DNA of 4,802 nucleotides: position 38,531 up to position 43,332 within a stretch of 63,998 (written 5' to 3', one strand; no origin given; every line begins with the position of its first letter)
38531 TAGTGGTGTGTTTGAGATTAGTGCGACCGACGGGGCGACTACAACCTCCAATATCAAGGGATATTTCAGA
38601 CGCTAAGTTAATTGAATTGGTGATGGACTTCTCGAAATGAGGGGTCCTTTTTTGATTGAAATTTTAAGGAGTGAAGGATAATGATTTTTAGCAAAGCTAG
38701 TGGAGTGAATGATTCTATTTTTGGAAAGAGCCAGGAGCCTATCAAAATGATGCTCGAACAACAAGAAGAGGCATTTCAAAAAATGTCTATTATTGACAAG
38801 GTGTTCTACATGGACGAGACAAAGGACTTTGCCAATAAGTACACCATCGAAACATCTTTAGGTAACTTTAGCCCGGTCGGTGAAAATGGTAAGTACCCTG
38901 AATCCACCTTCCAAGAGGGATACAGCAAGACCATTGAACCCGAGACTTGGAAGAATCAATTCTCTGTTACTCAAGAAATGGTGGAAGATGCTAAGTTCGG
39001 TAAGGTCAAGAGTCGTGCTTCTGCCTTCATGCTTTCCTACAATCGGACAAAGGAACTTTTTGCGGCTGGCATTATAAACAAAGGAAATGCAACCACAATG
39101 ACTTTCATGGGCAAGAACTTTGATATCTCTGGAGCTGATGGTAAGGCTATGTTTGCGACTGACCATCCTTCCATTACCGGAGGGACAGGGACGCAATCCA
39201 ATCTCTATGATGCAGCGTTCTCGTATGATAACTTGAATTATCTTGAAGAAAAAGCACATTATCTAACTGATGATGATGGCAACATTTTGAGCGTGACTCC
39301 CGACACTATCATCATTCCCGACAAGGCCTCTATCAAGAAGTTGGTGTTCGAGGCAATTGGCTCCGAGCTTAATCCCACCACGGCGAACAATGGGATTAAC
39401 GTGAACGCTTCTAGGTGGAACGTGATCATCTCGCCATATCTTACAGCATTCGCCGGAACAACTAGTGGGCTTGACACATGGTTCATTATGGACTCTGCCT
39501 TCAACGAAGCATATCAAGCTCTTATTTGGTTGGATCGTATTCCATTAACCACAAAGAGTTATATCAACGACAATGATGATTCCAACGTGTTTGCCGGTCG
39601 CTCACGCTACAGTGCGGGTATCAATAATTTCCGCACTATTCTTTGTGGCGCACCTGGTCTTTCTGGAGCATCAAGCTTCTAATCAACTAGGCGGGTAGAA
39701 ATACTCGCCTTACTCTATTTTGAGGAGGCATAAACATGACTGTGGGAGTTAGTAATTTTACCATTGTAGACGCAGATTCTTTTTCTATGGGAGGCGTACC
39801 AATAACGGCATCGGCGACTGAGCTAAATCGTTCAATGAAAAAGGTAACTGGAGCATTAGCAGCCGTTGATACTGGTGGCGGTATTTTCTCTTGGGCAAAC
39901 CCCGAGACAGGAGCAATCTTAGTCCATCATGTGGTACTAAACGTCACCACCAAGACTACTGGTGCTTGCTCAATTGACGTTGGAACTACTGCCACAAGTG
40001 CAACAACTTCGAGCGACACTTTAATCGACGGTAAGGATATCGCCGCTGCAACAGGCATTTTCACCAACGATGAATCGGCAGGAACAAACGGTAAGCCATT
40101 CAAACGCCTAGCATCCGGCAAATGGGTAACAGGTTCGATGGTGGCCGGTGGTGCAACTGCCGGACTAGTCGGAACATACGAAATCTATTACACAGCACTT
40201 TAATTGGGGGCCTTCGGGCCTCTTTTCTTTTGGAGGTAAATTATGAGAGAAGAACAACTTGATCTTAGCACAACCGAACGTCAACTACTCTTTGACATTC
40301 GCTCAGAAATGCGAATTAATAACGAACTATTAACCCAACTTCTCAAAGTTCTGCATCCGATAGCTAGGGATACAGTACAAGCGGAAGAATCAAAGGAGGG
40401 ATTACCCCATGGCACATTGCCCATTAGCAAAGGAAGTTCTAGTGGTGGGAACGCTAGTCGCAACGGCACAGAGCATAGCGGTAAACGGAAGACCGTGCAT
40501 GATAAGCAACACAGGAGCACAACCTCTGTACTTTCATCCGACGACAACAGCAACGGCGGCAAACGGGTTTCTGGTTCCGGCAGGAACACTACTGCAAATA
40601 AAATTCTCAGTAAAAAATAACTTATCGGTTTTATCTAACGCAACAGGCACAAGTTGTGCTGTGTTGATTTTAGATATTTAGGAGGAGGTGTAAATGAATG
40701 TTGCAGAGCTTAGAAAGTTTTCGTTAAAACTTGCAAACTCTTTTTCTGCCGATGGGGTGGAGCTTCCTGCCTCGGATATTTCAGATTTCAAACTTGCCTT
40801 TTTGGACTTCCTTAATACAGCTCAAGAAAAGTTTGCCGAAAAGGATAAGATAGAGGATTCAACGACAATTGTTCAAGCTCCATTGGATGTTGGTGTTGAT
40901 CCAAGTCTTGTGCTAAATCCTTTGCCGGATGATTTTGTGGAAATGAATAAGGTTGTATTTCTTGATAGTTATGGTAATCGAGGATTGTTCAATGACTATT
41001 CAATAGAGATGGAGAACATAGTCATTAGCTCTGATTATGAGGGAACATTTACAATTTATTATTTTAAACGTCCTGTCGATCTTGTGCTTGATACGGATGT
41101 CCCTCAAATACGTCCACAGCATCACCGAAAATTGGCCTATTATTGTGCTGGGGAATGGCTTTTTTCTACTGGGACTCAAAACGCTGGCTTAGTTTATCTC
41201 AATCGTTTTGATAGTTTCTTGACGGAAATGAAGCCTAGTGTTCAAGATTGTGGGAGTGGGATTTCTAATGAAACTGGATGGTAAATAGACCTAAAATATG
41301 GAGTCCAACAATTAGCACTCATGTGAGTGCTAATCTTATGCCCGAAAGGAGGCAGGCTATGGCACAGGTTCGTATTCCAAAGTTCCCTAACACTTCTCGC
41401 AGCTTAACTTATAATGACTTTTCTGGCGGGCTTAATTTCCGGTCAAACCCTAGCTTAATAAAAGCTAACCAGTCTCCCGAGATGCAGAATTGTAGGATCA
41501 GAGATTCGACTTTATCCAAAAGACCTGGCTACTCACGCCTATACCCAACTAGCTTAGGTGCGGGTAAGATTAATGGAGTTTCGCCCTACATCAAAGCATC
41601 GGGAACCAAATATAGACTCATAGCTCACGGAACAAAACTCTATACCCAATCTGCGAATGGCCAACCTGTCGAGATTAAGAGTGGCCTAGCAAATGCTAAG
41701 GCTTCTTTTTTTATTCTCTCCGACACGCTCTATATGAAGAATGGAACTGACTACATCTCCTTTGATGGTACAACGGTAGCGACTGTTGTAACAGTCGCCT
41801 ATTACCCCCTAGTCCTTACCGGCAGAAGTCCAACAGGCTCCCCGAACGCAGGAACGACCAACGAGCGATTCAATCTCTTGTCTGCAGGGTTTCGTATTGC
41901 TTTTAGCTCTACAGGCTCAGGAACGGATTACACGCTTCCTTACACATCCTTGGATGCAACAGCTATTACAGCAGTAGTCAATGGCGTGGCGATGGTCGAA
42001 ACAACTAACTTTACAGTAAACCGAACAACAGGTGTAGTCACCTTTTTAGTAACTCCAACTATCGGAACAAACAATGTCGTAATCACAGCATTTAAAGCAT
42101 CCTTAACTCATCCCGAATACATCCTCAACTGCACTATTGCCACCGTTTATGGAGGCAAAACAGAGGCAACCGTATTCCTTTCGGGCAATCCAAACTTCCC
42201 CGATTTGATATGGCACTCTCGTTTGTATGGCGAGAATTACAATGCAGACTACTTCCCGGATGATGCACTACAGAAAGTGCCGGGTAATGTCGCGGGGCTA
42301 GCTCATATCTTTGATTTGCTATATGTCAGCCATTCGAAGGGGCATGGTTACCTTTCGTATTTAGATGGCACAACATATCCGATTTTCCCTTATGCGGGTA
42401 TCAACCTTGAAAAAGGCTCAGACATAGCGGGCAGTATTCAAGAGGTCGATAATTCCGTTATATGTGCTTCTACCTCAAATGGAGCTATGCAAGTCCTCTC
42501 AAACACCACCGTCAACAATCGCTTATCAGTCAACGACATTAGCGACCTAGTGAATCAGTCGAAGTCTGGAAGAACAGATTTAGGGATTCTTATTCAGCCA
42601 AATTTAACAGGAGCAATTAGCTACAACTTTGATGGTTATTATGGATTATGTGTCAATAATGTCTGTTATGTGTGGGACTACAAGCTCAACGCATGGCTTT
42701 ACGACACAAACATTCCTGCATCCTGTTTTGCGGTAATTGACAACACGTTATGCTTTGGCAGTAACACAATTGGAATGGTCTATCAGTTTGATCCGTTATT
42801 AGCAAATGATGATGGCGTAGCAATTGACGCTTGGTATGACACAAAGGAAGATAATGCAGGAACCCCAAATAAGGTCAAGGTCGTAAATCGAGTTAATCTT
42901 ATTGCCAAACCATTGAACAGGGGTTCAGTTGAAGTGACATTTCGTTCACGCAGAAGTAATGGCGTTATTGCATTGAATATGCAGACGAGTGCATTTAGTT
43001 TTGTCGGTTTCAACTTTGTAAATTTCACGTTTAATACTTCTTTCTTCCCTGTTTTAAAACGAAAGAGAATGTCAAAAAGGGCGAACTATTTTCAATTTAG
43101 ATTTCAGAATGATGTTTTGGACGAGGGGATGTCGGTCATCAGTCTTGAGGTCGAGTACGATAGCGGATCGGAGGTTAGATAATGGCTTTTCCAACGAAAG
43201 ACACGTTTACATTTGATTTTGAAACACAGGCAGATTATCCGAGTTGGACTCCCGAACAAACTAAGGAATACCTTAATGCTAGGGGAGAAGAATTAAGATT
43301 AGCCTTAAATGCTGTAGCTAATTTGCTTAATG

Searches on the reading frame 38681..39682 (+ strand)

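Call 84: search_protein_families(library=pfam, max_evalue=0.001, proteins=[window:38681-39682:+])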
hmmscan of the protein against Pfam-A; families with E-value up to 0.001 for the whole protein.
window:38681-39682:+ (333 aa): 2 families
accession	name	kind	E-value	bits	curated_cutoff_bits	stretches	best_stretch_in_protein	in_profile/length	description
PF25209.1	Phage_capsid_4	-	4.1e-16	60.5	27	1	39-318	29-257/262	Phage capsid protein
PF10124.15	Mu-like_gpT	-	2.4e-09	37.4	20.1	0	84-177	66-150/289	Mu-like prophage major head subunit gpT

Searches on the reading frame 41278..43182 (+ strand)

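Call 84: search_protein_families(library=pfam, max_evalue=0.001, proteins=[window:41278-43182:+])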
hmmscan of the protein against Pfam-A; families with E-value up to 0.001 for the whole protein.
window:41278-43182:+ (634 aa): 0 families

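Call 86: search_protein_families(library=phrogs, max_evalue=0.00001, proteins=[window:41278-43182:+])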
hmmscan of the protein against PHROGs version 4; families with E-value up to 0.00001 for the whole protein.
window:41278-43182:+ (634 aa): 2 families
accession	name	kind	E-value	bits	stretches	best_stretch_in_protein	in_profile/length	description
phrog_3287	-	head and packaging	1e-28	101.5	1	50-632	12-523/524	virion structural protein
phrog_5107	-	lysis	7.1e-10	38.9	1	462-630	358-530/533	amidase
